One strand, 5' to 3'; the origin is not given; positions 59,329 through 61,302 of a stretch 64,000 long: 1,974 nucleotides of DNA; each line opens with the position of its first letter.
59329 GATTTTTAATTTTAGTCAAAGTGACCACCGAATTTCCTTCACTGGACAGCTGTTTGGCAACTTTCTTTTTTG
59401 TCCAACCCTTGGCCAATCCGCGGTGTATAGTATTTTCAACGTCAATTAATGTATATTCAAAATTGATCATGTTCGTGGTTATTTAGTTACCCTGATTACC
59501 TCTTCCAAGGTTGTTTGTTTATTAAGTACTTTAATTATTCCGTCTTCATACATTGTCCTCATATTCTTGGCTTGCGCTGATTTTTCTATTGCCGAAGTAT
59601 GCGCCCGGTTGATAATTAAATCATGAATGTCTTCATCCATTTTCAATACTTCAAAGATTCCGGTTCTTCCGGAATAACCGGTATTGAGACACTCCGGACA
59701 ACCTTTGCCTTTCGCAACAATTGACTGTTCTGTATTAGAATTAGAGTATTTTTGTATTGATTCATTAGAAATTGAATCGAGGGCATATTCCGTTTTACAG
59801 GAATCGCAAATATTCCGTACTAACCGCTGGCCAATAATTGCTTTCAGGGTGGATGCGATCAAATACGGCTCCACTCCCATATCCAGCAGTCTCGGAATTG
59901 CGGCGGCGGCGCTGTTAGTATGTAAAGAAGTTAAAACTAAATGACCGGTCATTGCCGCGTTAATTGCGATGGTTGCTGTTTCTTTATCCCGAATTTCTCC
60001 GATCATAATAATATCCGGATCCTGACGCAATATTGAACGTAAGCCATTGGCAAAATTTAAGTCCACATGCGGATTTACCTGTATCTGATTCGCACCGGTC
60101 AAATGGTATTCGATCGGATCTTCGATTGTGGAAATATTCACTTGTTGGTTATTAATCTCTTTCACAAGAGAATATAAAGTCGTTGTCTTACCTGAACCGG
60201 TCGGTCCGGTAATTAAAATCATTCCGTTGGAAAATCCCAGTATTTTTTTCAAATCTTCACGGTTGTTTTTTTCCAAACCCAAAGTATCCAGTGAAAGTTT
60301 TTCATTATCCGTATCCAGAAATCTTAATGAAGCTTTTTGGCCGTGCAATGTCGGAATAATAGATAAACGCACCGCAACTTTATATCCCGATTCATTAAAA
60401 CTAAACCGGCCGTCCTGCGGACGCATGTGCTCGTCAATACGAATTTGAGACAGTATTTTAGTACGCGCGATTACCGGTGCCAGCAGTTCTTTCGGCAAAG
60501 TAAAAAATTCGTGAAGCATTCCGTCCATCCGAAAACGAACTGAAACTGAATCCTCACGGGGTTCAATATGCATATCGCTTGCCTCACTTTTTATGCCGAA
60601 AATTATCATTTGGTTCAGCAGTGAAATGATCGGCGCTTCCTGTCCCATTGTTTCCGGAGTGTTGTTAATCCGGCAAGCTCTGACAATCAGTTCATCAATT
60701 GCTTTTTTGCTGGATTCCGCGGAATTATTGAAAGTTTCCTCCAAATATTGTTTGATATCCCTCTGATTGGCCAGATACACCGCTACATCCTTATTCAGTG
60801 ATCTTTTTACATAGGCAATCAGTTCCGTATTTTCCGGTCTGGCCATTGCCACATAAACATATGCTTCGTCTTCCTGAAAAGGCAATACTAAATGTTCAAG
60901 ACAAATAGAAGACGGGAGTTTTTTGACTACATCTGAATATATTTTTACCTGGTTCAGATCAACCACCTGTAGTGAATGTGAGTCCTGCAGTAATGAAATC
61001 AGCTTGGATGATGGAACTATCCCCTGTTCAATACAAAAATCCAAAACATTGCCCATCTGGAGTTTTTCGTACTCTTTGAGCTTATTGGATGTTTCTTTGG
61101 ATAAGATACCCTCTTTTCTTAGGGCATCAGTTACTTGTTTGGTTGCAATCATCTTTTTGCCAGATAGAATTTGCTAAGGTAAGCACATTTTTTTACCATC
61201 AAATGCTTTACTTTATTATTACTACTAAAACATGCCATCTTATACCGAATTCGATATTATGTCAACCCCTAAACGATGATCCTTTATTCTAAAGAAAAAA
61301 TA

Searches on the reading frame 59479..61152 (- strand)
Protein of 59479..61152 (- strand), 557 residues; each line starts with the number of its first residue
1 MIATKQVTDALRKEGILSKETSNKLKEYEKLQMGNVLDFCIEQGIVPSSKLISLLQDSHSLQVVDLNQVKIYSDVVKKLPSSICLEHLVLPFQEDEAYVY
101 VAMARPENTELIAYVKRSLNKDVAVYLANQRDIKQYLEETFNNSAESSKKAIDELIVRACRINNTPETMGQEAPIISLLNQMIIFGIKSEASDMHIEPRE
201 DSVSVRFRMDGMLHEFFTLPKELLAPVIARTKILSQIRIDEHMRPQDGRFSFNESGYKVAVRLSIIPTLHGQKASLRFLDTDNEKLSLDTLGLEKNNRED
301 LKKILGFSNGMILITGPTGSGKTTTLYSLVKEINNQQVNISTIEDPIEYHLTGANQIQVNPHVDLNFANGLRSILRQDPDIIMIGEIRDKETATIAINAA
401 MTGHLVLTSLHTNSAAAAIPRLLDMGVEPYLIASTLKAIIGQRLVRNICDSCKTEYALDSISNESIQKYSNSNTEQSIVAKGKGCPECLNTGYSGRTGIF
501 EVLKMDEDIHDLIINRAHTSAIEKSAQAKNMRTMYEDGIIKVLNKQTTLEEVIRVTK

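Call 5: search_protein_families(library=pfam, proteins=[window:59479-61152:-], max_evalue=1)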
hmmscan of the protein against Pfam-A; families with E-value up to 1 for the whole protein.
window:59479-61152:- (557 aa): 43 families (the best 25 are shown)
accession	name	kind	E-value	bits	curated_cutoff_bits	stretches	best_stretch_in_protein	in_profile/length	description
PF00437.27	T2SSE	-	1.9e-126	422.1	24.9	1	171-554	4-370/370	Type II/IV secretion system protein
PF05157.20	MshEN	-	1.1e-15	57.8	23.1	1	60-143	2-86/90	MshEN domain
PF20720.3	nSTAND3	-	3.3e-05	24.1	27.2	1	301-346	10-54/155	Novel STAND NTPase 3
PF13401.12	AAA_22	-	6.2e-05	23.7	27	1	308-353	4-33/130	AAA domain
PF04851.21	ResIII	-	7.2e-05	23.2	22.5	1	309-337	23-51/164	Type III restriction enzyme, res subunit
PF13173.12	AAA_14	-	0.00017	22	27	1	309-402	2-86/129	AAA domain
PF13476.12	AAA_23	-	0.00021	22.5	27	1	305-327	15-37/201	AAA domain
PF13086.12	AAA_11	-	0.00024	21.4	27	1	294-339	3-45/257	AAA domain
PF25199.1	nSTAND_NTPase5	-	0.00063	20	34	1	311-347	43-80/145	Novel STAND NTPase 5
PF13238.12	AAA_18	-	0.0022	18.9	29.4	1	312-346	1-34/128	AAA domain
PF10412.15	TrwB_AAD_bind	-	0.0023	17.3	20.5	1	311-337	17-43/387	Type IV secretion-system coupling protein DNA-binding domain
PF13555.12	AAA_29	-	0.0025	17.9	27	1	308-326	20-39/61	P-loop containing region of AAA domain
PF13191.12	AAA_16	-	0.0026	18.7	32.6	1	307-345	22-58/167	AAA ATPase domain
PF00005.33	ABC_tran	-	0.0034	18.4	25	1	311-349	13-51/137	ABC transporter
PF13604.12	AAA_30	-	0.0035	17.5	27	1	298-338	7-47/191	AAA domain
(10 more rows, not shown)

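Call 31: find_related_loci(query=window:59479-61152:-, collection=genome_contigs, flank=4000)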
Query window:59479-61152:- (557 aa) in genome_contigs; peptide patterns used: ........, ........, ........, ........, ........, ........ (x = any residue, [..] = any of these).
600 stretches matched a pattern (row limit reached: there are more); 599 encode a relative of the query (tblastn E <= 1e-3); the best 80 are kept; 80 distinct loci.
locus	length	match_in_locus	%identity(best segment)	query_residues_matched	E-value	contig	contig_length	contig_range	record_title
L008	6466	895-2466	44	50-557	1e-142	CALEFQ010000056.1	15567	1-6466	MAG TPA_asm: uncultured bacterium isolate SRR3330210_bin.98_CONCOCT_v1.1_MAG genome assembly, contig: ERZ724080.3741, wh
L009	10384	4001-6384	41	38-555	3e-130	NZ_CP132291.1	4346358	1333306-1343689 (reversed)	Rummeliibacillus pycnus strain X33 chromosome, complete genome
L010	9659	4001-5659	39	11-557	5e-129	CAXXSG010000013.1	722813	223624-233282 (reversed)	MAG: Desulfuromonadales bacterium isolate 6016047e-6e17-45bc-a6b3-1d06a646f10b genome assembly, contig: contig_13, whole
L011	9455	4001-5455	44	75-557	1e-128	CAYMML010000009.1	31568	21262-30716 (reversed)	MAG TPA_asm: uncultured Thermodesulfovibrio sp. isolate SRP162660_co1_93 genome assembly, contig: NODE_365_length_31568_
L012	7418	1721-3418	40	5-556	3e-127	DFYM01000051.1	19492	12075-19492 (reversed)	MAG TPA_asm: Candidatus Atribacteria bacterium UBA4082 UBA4082_contig_25078, whole genome shotgun sequence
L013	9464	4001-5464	43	75-557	1e-126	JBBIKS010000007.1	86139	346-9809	MAG: Nitrospirota bacterium isolate ESF170215_bin_191 NODE_86_length_86139_cov_16.716695, whole genome shotgun sequence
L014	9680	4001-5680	38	2-557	5e-126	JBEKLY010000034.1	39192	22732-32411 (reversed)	MAG: Terriglobia bacterium isolate SPRUCE 381 SPRUCE_381_34, whole genome shotgun sequence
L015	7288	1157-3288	40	2-556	3e-125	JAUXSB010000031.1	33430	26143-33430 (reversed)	MAG: Candidatus Omnitrophota bacterium isolate C12_metabat.bin.33_sub C12_k141_132334, whole genome shotgun sequence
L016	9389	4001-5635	39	11-555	2e-124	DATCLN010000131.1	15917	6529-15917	MAG TPA_asm: Paenibacillaceae bacterium isolate SMAG_U7123 k141_487906, whole genome shotgun sequence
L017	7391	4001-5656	40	11-557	4e-123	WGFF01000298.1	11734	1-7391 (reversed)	MAG: Deltaproteobacteria bacterium isolate S146_73 k151_712449, whole genome shotgun sequence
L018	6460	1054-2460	43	89-556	6e-123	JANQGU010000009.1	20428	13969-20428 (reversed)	MAG: Kiloniellales bacterium isolate PL23b_bin.6 k99_1547642, whole genome shotgun sequence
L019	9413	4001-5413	42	89-557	5e-123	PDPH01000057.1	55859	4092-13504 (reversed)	MAG: Proteobacteria bacterium isolate DOLZORAL124_45_7 DolZOral124_scaffold_647, whole genome shotgun sequence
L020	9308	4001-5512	40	58-557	3e-121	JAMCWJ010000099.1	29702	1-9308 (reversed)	MAG: Nitrospirae bacterium isolate FK_Sedi_B_Bin.60 NODE_4762_length_29702_cov_7.95784, whole genome shotgun sequence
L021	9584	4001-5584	39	32-557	2e-121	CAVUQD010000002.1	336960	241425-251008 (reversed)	MAG: uncultured Alphaproteobacteria bacterium isolate MFD01689.bin.1.51 genome assembly, contig: contig_19586, whole gen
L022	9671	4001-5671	38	7-557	4e-121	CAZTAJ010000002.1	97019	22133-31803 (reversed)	MAG TPA_asm: uncultured Verrucomicrobiota bacterium isolate SRP272421_co4_360 genome assembly, contig: NODE_226_length_9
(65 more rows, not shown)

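Call 32: find_homologous_proteins(query=window:59479-61152:-, max_evalue=1e-100)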
Query window:59479-61152:- (557 aa): 7382 proteins with E <= 1e-100 among 8000 candidates; the best 120 are listed.
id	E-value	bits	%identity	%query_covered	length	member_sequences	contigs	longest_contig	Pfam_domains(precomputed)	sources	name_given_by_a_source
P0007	0.0e+0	1151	94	100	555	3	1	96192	PF05157.21,PF00437.27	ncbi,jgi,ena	ncbi:MAG: GspE/PulE family protein [Patescibacteria group bacterium]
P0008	0.0e+0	1088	88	100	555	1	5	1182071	PF05157.21,PF00437.27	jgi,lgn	jgi:type IV pilus assembly protein PilB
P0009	0.0e+0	1059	85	100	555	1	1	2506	PF05157.21,PF00437.27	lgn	-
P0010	0.0e+0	1049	85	100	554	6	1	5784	PF05157.21,PF00437.27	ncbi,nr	ncbi:GspE/PulE family protein [Patescibacteria group bacterium]|nr:GspE/PulE family protein [Patesci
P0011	2.1e-243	826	66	99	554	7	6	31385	PF05157.21,PF00437.27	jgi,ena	-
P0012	1.8e-223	761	60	100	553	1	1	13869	PF05157.21,PF00437.27,PF13476.13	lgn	-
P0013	3.0e-218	743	58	100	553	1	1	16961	PF05157.21,PF00437.27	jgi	jgi:type IV pilus assembly protein PilB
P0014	5.9e-218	743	60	99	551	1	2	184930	PF05157.21,PF00437.27,PF13191.13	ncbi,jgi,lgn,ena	ncbi:MAG: GspE/PulE family protein [Patescibacteria group bacterium]|jgi:type IV pilus assembly prot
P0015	8.6e-217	739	58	100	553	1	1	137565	PF05157.21,PF00437.27,PF13476.13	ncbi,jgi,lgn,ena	ncbi:MAG: GspE/PulE family protein [Patescibacteria group bacterium]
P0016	1.2e-213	728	58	99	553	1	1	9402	PF05157.21,PF00437.27,PF13191.13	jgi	jgi:type IV pilus assembly protein PilB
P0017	1.2e-205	702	57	100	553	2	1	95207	PF05157.21,PF00437.27,PF13476.13,PF02463.26,PF25199.2,PF20720.4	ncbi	-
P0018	6.6e-202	690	90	63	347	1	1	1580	PF00437.27,PF20720.4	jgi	jgi:type II secretory ATPase GspE/PulE/Tfp pilus assembly ATPase PilB-like protein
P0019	4.2e-189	647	53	100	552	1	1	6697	PF05157.21,PF00437.27,PF13191.13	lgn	-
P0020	2.2e-185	635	51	100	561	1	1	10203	PF05157.21,PF00437.27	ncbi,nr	ncbi:MAG: type II/IV secretion system protein [Candidatus Kerfeldbacteria bacterium]|nr:type II/IV s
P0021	7.1e-185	633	-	-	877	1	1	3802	PF13173.13,PF00437.27,PF13604.13,PF13555.13,PF00004.36,PF13401.13,PF01637.25,PF04851.22,PF13191.13,PF02492.26,PF00005.34,PF12775.14,PF25199.2,PF20720.4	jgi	jgi:type II secretory ATPase GspE/PulE/Tfp pilus assembly ATPase PilB-like protein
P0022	4.3e-183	628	53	100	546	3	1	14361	PF05157.21,PF00437.27,PF13401.13,PF20720.4,PF13191.13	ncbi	-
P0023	2.0e-182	625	52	100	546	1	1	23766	PF05157.21,PF00437.27,PF13191.13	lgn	-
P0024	7.6e-182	623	53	100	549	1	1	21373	PF05157.21,PF00437.27,PF13401.13,PF13191.13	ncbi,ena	-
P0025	1.4e-180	619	52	99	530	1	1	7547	PF05157.21,PF00437.27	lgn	-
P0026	2.0e-180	619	52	100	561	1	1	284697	PF05157.21,PF00437.27,PF13191.13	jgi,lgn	-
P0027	6.0e-179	614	-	-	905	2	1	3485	PF13173.13,PF00437.27,PF13662.13,PF13604.13,PF13555.13,PF00004.36,PF13401.13,PF04851.22,PF01935.24,PF00005.34,PF12775.14,PF25199.2,PF20720.4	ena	-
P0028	4.0e-176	605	51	99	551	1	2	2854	PF05157.21,PF00437.27,PF13401.13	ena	-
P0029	2.3e-172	592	49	100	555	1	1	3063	PF05157.21,PF00437.27,PF13401.13,PF13191.13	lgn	-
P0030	7.3e-171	587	48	100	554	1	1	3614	PF05157.21,PF00437.27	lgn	-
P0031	1.4e-170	586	50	99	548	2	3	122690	PF05157.21,PF00437.27,PF13191.13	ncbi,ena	-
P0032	1.5e-169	583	52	92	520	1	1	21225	PF05157.21,PF00437.27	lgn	-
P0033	2.0e-169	582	48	100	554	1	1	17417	PF05157.21,PF00437.27,PF20720.4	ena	-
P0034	8.1e-164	564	48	99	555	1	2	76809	PF05157.21,PF00437.27,PF13191.13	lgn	-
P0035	2.1e-160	553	-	-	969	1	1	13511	PF13173.13,PF05157.21,PF00265.25,PF00437.27,PF13604.13,PF13555.13,PF13401.13,PF03215.22,PF25199.2,PF20720.4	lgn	-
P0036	2.5e-159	549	-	-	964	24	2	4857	PF13173.13,PF05157.21,PF00437.27,PF13604.13,PF13401.13,PF01580.25,PF01637.25,PF25199.2,PF20720.4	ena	-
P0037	1.2e-137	478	54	74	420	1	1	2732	PF05157.21,PF00437.27,PF13401.13,PF20720.4,PF13191.13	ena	-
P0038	5.6e-137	475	44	97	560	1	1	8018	PF05157.21,PF00437.27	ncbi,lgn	-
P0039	1.6e-134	467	42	100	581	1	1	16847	PF05157.21,PF00437.27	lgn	-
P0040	4.3e-134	466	42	100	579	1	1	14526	PF05157.21,PF00437.27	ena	-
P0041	6.2e-134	465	43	100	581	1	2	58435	PF05157.21,PF00437.27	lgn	-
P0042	9.6e-134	465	45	89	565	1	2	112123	PF05157.21,PF00437.27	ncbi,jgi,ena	-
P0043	1.8e-133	464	43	100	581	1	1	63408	PF05157.21,PF00437.27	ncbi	-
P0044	4.9e-133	462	43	93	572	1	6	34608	PF05157.21,PF00437.27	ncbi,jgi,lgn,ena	-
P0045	6.9e-133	462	42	100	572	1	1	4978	PF05157.21,PF00437.27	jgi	-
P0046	8.0e-133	462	42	100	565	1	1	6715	PF05157.21,PF00437.27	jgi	-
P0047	1.4e-132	461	41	99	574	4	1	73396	PF05157.21,PF00437.27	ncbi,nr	ncbi:MAG: GspE/PulE family protein [Candidatus Peregrinibacteria bacterium]|nr:GspE/PulE family prot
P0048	1.8e-132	461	44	92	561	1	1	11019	PF05157.21,PF00437.27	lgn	-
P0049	2.2e-132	460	-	-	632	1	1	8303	PF05157.21,PF00437.27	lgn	-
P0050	6.8e-132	459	43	91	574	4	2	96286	PF05157.21,PF00437.27,PF13401.13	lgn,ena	-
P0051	7.6e-132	458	41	99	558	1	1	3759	PF05157.21,PF00437.27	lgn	-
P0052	8.0e-132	458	41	98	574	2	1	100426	PF05157.21,PF00437.27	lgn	-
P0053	9.2e-132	458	42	100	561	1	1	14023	PF05157.21,PF00437.27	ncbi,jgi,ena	-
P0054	9.5e-132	458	41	100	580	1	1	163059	PF05157.21,PF00437.27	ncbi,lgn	-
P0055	9.9e-132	458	43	99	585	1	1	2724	PF05157.21,PF00437.27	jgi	-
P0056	1.3e-131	458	42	96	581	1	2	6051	PF05157.21,PF00437.27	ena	-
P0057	1.9e-131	457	41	100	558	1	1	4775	PF05157.21,PF00437.27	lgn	-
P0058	3.1e-131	456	42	100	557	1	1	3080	PF05157.21,PF00437.27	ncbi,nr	ncbi:MAG: type II/IV secretion system protein [Parcubacteria group bacterium]|nr:type II/IV secretio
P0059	4.2e-131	456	42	94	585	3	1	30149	PF05157.21,PF00437.27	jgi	-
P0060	4.3e-131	456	42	97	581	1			PF05157.21,PF00437.27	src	-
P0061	6.6e-131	455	44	93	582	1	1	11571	PF05157.21,PF00437.27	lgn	-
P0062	6.8e-131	455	42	98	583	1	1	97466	PF05157.21,PF00437.27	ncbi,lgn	-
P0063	1.1e-130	455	43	100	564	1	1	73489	PF05157.21,PF00437.27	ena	-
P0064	1.4e-130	454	44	93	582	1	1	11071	PF05157.21,PF00437.27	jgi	jgi:type IV pilus assembly protein PilB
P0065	1.5e-130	454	43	93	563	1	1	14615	PF05157.21,PF00437.27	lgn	-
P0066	1.8e-130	454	40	92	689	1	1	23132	PF05157.21,PF00437.27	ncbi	-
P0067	2.1e-130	454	42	99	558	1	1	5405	PF05157.21,PF00437.27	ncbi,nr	ncbi:type II/IV secretion system protein, partial [Candidatus Peregrinibacteria bacterium]|nr:type I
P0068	2.6e-130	453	44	93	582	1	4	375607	PF05157.21,PF00437.27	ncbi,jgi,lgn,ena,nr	ncbi:MAG TPA: ATPase, T2SS/T4P/T4SS family [Candidatus Moranbacteria bacterium]|nr:ATPase, T2SS/T4P/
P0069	2.8e-130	453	42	98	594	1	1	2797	PF05157.21,PF00437.27,PF20720.4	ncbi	-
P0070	3.4e-130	453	42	97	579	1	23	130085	PF05157.21,PF00437.27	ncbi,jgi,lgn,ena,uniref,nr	ncbi:MAG: hypothetical protein A3C85_03275 [Candidatus Doudnabacteria bacterium RIFCSPHIGHO2_02_FULL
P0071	3.5e-130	453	42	97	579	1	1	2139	PF05157.21,PF00437.27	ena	-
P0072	3.8e-130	453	40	100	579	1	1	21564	PF05157.21,PF00437.27,PF13401.13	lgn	-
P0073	3.9e-130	453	42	97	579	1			PF05157.21,PF00437.27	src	-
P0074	4.1e-130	453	43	93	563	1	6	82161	PF05157.21,PF00437.27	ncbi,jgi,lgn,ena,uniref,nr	ncbi:hypothetical protein A2331_03570 [Candidatus Falkowbacteria bacterium RIFOXYB2_FULL_34_18]|unir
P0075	4.5e-130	453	41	100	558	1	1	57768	PF05157.21,PF00437.27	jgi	jgi:type IV pilus assembly protein PilB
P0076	5.1e-130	452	40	100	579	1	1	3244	PF05157.21,PF00437.27,PF25199.2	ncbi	-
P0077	5.9e-130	452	43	95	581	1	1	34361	PF05157.21,PF00437.27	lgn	-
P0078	6.9e-130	452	40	99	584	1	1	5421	PF05157.21,PF00437.27,PF13604.13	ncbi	-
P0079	7.0e-130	452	44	93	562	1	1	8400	PF05157.21,PF00437.27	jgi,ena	-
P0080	9.5e-130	452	42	96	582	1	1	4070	PF05157.21,PF00437.27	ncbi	-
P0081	1.0e-129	451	40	98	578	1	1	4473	PF05157.21,PF00437.27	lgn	-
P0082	1.1e-129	451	42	100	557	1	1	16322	PF05157.21,PF00437.27,PF13662.13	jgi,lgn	jgi:type IV pilus assembly protein PilB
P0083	1.3e-129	451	-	-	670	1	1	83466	PF05157.21,PF00437.27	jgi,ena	-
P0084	1.3e-129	451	39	99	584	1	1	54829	PF05157.21,PF00437.27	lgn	-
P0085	1.3e-129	451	40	99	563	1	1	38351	PF05157.21,PF00437.27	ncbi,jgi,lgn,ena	-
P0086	1.5e-129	451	41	99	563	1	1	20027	PF05157.21,PF00437.27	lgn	-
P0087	1.5e-129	451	43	93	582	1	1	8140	PF05157.21,PF00437.27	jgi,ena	-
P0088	1.6e-129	451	41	93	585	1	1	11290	PF05157.21,PF00437.27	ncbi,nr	ncbi:MAG: type II/IV secretion system protein [Candidatus Doudnabacteria bacterium]|nr:type II/IV se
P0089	1.6e-129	451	42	88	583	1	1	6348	PF05157.21,PF00437.27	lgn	-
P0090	2.1e-129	450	41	100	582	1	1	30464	PF05157.21,PF00437.27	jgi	jgi:type IV pilus assembly protein PilB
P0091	2.1e-129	450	41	99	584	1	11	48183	PF05157.21,PF00437.27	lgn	-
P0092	2.1e-129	450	42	97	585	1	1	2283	PF05157.21,PF00437.27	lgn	-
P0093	2.2e-129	450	43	97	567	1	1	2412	PF05157.21,PF00437.27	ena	-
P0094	2.3e-129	450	43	92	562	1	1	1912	PF05157.21,PF00437.27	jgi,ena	-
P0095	2.5e-129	450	41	99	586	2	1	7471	PF05157.21,PF00437.27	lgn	-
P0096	2.7e-129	450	41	100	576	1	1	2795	PF05157.21,PF00437.27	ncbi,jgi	jgi:type IV pilus assembly protein PilB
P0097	2.9e-129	450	41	100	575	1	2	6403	PF05157.21,PF00437.27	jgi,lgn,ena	-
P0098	3.0e-129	450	44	91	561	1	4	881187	PF05157.21,PF00437.27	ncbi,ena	-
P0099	3.1e-129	450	40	99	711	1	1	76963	PF05157.21,PF00437.27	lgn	-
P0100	3.3e-129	450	43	94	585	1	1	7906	PF05157.21,PF00437.27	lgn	-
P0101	3.6e-129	450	41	100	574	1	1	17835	PF05157.21,PF00437.27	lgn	-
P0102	3.6e-129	450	43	94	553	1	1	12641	PF05157.21,PF00437.27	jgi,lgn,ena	-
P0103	3.7e-129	450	42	100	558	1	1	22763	PF05157.21,PF00437.27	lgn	-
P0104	3.8e-129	450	40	100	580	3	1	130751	PF05157.21,PF00437.27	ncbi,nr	ncbi:MAG: ATPase, T2SS/T4P/T4SS family [Patescibacteria group bacterium]|nr:ATPase, T2SS/T4P/T4SS fa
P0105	4.0e-129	449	41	96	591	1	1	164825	PF05157.21,PF00437.27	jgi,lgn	jgi:type IV pilus assembly protein PilB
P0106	4.0e-129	449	41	100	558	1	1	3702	PF05157.21,PF00437.27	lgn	-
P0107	4.1e-129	449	42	100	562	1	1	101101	PF05157.21,PF00437.27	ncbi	-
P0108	5.4e-129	449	41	100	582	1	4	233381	PF05157.21,PF00437.27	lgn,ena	-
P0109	5.9e-129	449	42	93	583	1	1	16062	PF05157.21,PF00437.27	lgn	-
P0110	6.5e-129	449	42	93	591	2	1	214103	PF05157.21,PF00437.27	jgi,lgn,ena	-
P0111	6.6e-129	449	-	-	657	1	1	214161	PF05157.21,PF00437.27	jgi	jgi:type IV pilus assembly protein PilB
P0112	9.0e-129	448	40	100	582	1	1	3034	PF05157.21,PF00437.27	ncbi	-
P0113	9.7e-129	448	43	93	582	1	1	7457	PF05157.21,PF00437.27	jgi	jgi:type IV pilus assembly protein PilB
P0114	1.0e-128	448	41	100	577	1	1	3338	PF05157.21,PF00437.27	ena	-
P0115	1.0e-128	448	40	100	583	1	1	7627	PF05157.21,PF00437.27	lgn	-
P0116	1.1e-128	448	39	100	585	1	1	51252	PF05157.21,PF00437.27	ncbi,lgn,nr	ncbi:MAG TPA: GspE/PulE family protein [Patescibacteria group bacterium]|nr:GspE/PulE family protein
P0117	1.3e-128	448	41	100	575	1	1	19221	PF05157.21,PF00437.27,PF13401.13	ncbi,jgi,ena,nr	ncbi:GspE/PulE family protein [Patescibacteria group bacterium]|nr:GspE/PulE family protein [Patesci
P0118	1.4e-128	448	42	98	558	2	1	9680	PF05157.21,PF00437.27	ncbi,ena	-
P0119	1.4e-128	448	40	98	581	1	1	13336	PF05157.21,PF00437.27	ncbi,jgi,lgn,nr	ncbi:MAG TPA: GspE/PulE family protein [Patescibacteria group bacterium]|jgi:type IV pilus assembly 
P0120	1.6e-128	448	40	100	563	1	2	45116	PF05157.21,PF00437.27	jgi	-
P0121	1.6e-128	448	40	100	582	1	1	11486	PF05157.21,PF00437.27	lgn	-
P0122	1.7e-128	447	41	97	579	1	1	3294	PF05157.21,PF00437.27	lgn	-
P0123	1.8e-128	447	42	93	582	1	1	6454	PF05157.21,PF00437.27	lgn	-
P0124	1.9e-128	447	43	93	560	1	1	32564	PF05157.21,PF00437.27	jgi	jgi:type IV pilus assembly protein PilB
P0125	2.0e-128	447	42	96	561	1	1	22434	PF05157.21,PF00437.27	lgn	-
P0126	2.1e-128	447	40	99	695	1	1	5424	PF05157.21,PF00437.27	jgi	-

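Call 34: find_encoding_contigs(protein=P0011, flank=5000, max_places=2)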
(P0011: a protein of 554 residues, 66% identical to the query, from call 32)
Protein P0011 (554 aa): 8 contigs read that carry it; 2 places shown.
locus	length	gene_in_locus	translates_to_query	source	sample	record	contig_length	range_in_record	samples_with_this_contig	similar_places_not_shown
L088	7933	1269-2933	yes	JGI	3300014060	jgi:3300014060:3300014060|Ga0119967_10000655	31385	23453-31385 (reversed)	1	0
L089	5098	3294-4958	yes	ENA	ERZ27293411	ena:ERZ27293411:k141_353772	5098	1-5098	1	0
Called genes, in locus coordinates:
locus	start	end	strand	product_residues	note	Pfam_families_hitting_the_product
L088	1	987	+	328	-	?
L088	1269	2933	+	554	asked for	PF05157:MshEN, PF00437:T2SSE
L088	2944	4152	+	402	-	PF00482:T2SSF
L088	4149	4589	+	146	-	PF07963:N_methyl (faint)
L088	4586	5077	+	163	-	-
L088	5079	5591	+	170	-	-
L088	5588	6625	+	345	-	PF00092:VWA, PF13519:VWA_2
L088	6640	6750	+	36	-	-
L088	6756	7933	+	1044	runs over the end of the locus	PF07705:CARDB (weak)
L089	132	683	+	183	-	-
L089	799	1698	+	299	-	PF02463:SMC_N (faint), PF00005:ABC_tran, PF13304:AAA_21 (weak), PF13732:DrrA1-3_C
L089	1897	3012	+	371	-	PF12698:ABC2_membrane_3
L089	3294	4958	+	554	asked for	PF05157:MshEN, PF00437:T2SSE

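Call 35: find_encoding_contigs(protein=P0014, flank=5000, max_places=2)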
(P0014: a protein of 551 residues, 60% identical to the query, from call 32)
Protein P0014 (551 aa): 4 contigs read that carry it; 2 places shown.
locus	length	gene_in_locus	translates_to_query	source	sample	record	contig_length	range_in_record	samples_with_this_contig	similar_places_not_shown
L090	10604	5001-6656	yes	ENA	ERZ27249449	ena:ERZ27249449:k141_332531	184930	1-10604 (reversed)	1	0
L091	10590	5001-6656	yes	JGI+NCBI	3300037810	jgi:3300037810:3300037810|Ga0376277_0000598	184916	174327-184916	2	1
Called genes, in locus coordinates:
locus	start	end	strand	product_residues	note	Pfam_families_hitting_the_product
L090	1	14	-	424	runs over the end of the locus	PF00070:Pyr_redox (faint), PF00890:FAD_binding_2 (weak), PF01134:GIDA (weak), PF01266:DAO (faint), PF03486:HI0933_like, PF12831:FAD_oxidored, PF13450:NAD_binding_8 (weak), PF22780:HI0933_like_1st, +3 more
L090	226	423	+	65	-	PF00313:CSD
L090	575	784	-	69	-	-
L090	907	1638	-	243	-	PF13489:Methyltransf_23, PF01135:PCMT (weak), PF01209:Ubie_methyltran, PF06325:PrmA, PF13847:Methyltransf_31, PF08241:Methyltransf_11, PF08242:Methyltransf_12, PF13649:Methyltransf_25, +2 more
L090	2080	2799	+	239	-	PF03372:Exo_endo_phos, PF14529:Exo_endo_phos_2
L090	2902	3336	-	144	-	PF13473:Cupredoxin_1, PF00127:Copper-bind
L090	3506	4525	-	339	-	-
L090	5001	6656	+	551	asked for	PF05157:MshEN, PF13191:AAA_16 (faint), PF00437:T2SSE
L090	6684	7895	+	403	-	PF00482:T2SSF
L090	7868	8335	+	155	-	-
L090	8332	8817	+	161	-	-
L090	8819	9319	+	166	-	-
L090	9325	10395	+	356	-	PF00092:VWA, PF13519:VWA_2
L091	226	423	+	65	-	PF00313:CSD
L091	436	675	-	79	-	-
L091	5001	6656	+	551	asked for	PF05157:MshEN, PF13191:AAA_16 (faint), PF00437:T2SSE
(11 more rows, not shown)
